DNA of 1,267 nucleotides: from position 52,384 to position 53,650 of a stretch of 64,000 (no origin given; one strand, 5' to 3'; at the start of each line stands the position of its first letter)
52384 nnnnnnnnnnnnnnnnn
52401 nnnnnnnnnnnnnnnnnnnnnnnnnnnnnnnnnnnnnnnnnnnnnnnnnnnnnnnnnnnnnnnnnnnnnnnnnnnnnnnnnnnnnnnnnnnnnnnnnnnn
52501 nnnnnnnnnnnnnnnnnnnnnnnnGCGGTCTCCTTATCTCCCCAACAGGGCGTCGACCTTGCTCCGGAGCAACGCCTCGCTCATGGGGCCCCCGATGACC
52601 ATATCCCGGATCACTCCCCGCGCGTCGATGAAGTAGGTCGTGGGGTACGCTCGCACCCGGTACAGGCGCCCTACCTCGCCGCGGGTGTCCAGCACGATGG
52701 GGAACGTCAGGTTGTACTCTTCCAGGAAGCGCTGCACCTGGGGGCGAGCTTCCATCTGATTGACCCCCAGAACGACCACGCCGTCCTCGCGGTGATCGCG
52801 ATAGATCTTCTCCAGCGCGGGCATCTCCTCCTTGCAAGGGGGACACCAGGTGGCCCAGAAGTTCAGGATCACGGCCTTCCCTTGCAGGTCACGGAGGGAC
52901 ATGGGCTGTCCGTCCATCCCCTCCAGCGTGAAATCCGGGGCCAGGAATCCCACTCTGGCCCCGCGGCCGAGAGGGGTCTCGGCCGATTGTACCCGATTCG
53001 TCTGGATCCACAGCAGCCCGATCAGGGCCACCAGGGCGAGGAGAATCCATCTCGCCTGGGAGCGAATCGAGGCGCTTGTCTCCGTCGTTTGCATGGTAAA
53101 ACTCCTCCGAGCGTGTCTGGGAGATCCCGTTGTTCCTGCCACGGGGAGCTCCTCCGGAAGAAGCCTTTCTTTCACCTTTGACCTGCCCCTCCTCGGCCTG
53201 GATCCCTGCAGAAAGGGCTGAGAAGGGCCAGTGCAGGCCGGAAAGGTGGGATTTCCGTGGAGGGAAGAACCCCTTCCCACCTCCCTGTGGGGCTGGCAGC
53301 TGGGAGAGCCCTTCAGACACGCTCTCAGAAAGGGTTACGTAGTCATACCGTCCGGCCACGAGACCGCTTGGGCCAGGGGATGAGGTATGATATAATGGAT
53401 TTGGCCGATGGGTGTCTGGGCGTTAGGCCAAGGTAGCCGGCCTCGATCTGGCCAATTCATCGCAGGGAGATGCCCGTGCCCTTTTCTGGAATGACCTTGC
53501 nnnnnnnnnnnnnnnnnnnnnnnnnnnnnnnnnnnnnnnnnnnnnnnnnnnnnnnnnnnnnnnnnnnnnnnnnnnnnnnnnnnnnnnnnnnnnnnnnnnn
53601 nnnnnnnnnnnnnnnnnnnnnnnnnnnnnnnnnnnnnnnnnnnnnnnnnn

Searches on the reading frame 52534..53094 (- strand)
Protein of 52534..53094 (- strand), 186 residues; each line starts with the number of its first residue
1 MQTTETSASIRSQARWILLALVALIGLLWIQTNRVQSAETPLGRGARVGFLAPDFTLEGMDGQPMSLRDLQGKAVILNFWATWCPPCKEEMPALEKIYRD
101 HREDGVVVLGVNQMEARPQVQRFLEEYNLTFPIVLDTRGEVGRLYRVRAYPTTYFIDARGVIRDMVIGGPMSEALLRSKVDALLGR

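Call 15: find_encoding_contigs(protein=window:52534-53094:-, flank=3000, max_places=6)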
Protein window:52534-53094:- (186 aa): no gene with exactly this product is on record in the collection.

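Call 16: search_protein_families(library=pfam, proteins=[window:52534-53094:-])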
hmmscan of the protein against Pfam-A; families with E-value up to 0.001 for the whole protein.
window:52534-53094:- (186 aa): 6 families
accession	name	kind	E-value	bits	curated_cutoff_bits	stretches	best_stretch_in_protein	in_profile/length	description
PF00578.27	AhpC-TSA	-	3.1e-35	121.2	26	1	49-164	2-123/124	AhpC/TSA family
PF08534.16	Redoxin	-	3.3e-29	102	26.6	1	49-169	3-135/148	Redoxin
PF13905.12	Thioredoxin_8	-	2e-12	47.7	27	1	72-160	1-92/94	Thioredoxin-like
PF00085.26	Thioredoxin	-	7.1e-10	39.3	23.5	1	72-120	18-65/103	Thioredoxin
PF13098.12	Thioredoxin_2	-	6.3e-08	33.4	27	1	71-168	4-93/104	Thioredoxin-like domain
PF00255.25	GSHPx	-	0.00037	20.5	27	1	55-113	4-63/108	Glutathione peroxidase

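Call 37: find_homologous_proteins(query=window:52534-53094:-, max_evalue=1e-20)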
Query window:52534-53094:- (186 aa): 3637 proteins with E <= 1e-20 among 4142 candidates; the best 120 are listed.
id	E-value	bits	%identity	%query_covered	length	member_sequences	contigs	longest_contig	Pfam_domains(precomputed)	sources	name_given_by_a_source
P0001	3.1e-116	403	97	100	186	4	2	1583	PF00085.27,PF08534.17,PF13905.13,PF13098.14,PF00578.28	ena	-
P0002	7.4e-80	285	73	92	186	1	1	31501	PF00085.27,PF08534.17,PF13905.13,PF13098.14,PF00578.28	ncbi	-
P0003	3.4e-79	283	72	94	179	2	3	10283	PF00085.27,PF08534.17,PF13905.13,PF13098.14,PF00578.28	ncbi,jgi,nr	ncbi:MAG TPA: TlpA family protein disulfide reductase [Caldilineae bacterium]|jgi:peroxiredoxin|nr:T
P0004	1.4e-69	251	65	92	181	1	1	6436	PF00085.27,PF08534.17,PF13905.13,PF13098.14,PF00578.28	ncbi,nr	ncbi:MAG: TlpA family protein disulfide reductase [Anaerolineae bacterium]|nr:TlpA family protein di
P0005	2.3e-67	244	65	85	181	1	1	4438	PF00085.27,PF08534.17,PF13905.13,PF13098.14,PF00578.28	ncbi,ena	-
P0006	7.8e-66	239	65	84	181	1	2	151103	PF00085.27,PF08534.17,PF13905.13,PF00578.28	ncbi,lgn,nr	ncbi:MAG: TlpA disulfide reductase family protein [Anaerolineae bacterium]|nr:TlpA family protein di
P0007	5.4e-65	236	60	93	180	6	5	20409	PF00085.27,PF08534.17,PF13905.13,PF13098.14,PF00578.28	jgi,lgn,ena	jgi:cytochrome c biogenesis protein CcmG/thiol:disulfide interchange protein DsbE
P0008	1.0e-64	235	60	92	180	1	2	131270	PF00085.27,PF08534.17,PF13905.13,PF13098.14,PF00578.28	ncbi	-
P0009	1.3e-64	235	62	93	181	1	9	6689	PF00085.27,PF08534.17,PF13905.13,PF13098.14,PF00578.28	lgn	-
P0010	3.1e-63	231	58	97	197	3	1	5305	PF00085.27,PF08534.17,PF13905.13,PF13098.14,PF00578.28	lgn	-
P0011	8.3e-62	226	62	92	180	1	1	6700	PF00085.27,PF08534.17,PF13905.13,PF13098.14,PF00578.28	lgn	-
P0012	2.9e-56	208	51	91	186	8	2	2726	PF00085.27,PF08534.17,PF00255.26,PF13905.13,PF13098.14,PF00578.28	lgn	-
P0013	1.8e-55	205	52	91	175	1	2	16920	PF00085.27,PF08534.17,PF13905.13,PF13098.14,PF00578.28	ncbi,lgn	ncbi:MAG: TlpA disulfide reductase family protein [Anaerolineae bacterium]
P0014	1.8e-54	202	51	95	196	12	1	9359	PF00085.27,PF08534.17,PF13905.13,PF00578.28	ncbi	-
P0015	2.3e-54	202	52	96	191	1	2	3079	PF00085.27,PF08534.17,PF00255.26,PF13905.13,PF00578.28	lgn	-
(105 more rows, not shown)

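Call 38: find_encoding_contigs(protein=P0001, flank=2000, max_places=4)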
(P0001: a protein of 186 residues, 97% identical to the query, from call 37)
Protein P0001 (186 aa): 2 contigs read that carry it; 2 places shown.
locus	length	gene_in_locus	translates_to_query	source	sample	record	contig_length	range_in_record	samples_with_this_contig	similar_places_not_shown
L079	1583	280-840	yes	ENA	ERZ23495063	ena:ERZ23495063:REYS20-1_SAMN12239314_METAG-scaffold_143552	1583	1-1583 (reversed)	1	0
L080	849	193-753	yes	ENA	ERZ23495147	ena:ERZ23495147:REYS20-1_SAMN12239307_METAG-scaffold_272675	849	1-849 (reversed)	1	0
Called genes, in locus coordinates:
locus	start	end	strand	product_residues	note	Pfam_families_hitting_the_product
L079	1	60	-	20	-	?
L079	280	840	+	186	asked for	PF08534:Redoxin, PF00578:AhpC-TSA, PF00085:Thioredoxin, PF13098:Thioredoxin_2 (weak), PF13905:Thioredoxin_8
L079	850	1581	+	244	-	?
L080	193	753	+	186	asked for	PF08534:Redoxin, PF00578:AhpC-TSA, PF00085:Thioredoxin, PF13098:Thioredoxin_2 (weak), PF13905:Thioredoxin_8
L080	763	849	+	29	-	?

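Call 39: find_encoding_contigs(protein=P0002, flank=3000, max_places=3)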
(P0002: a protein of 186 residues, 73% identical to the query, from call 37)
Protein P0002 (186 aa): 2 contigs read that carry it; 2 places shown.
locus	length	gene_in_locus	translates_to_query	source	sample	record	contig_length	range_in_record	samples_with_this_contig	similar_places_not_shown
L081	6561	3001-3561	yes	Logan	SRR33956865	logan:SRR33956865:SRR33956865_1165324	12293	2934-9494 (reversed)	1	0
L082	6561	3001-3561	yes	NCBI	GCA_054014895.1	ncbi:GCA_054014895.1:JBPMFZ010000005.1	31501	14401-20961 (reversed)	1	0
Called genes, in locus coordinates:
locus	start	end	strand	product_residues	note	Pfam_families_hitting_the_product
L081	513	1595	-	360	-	PF01145:Band_7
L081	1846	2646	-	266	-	PF01476:LysM, PF23446:LysM1_NFP_LYK (faint), PF23472:LysM2_CERK1_LYK3_4_5 (faint), PF23473:LysM3_LYK4_5 (faint), PF23577:LysM_RLK (faint), PF01476:LysM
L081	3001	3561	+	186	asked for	PF00578:AhpC-TSA, PF08534:Redoxin, PF00085:Thioredoxin (weak), PF13098:Thioredoxin_2, PF13905:Thioredoxin_8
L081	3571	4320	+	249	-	PF01790:LGT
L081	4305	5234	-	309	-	PF01156:IU_nuc_hydro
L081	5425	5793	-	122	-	PF01219:DAGK_prokar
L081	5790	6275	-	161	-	PF02130:YbeY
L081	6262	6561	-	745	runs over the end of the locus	PF07697:7TMR-HDED, PF07698:7TM-7TMR_HD, PF01966:HD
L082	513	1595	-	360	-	PF01145:Band_7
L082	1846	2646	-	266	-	PF01476:LysM, PF23446:LysM1_NFP_LYK (faint), PF23472:LysM2_CERK1_LYK3_4_5 (faint), PF23473:LysM3_LYK4_5 (faint), PF23577:LysM_RLK (faint), PF01476:LysM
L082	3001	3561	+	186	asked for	PF00578:AhpC-TSA, PF08534:Redoxin, PF00085:Thioredoxin (weak), PF13098:Thioredoxin_2, PF13905:Thioredoxin_8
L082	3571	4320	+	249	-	PF01790:LGT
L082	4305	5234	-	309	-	PF01156:IU_nuc_hydro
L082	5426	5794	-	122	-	PF01219:DAGK_prokar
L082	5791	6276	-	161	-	PF02130:YbeY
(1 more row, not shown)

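Call 40: find_encoding_contigs(protein=P0003, flank=3000, max_places=3)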
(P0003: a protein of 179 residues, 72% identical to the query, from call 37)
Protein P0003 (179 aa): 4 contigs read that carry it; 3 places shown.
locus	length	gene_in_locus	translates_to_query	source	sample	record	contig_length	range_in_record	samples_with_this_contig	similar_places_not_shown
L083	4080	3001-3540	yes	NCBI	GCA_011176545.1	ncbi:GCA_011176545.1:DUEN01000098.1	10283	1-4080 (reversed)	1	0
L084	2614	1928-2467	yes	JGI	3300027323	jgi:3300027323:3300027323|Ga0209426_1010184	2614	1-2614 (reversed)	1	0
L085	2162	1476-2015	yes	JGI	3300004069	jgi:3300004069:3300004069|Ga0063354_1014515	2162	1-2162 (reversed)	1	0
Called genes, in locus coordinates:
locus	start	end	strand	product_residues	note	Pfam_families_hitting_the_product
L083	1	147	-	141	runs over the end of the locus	PF04677:CwfJ_C_1 (weak), PF11969:DcpS_C, PF01230:HIT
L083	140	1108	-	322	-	PF13088:BNR_2, PF13859:BNR_3, PF15902:Sortilin-Vps10 (faint), PF24316:Tli3 (faint), PF02012:BNR (faint)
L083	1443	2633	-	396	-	PF07075:NamZ_N, PF20732:NamZ_C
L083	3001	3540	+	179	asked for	PF08534:Redoxin, PF00578:AhpC-TSA, PF00085:Thioredoxin (weak), PF13098:Thioredoxin_2 (weak), PF13905:Thioredoxin_8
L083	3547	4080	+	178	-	PF01790:LGT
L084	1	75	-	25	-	?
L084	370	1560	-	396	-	PF07075:NamZ_N, PF20732:NamZ_C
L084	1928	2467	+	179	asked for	PF08534:Redoxin, PF00578:AhpC-TSA, PF00085:Thioredoxin (weak), PF13098:Thioredoxin_2 (weak), PF13905:Thioredoxin_8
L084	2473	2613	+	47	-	?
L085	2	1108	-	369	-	?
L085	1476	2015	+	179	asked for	PF08534:Redoxin, PF00578:AhpC-TSA, PF00085:Thioredoxin (weak), PF13098:Thioredoxin_2 (weak), PF13905:Thioredoxin_8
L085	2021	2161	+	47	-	?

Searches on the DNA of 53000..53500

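Call 18: search_rna_families(source=window, start=53000, end=53500, threshold=evalue, max_evalue=10)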
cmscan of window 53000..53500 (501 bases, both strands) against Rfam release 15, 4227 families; matches with E-value up to 10: 6.
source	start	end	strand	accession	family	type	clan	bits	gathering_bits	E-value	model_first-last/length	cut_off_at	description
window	53259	53334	+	RF01787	drz-agam-1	Gene; ribozyme;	-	17.7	37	0.58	1-82/82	no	drz-agam-1 ribozyme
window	53232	53282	-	RF02923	HTH-XRE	Cis-reg;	-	16.4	49.8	2.1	10-61/78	no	HTH-XRE RNA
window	53173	53248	+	RF04240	mir-4716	Gene; miRNA;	-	14.5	76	5.9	1-84/84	no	mir-4716 microRNA precursor family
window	53412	53437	+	RF03157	L31-Gammaproteobacteria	Cis-reg; leader;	CL00118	11.9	33.2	8.1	7-32/53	no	L31-Gammaproteobacteria ribosomal protein leader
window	53118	53252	-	RF02532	MNV_3UTR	Cis-reg;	-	11.3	70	5.1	1-222/222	no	Murine norovirus 3'UTR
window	53138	53302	+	RF02042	HOTTIP_3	Gene; lncRNA;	-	9.5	50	0.5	184-353/353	no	HOXA transcript at the distal tip, conserved region 3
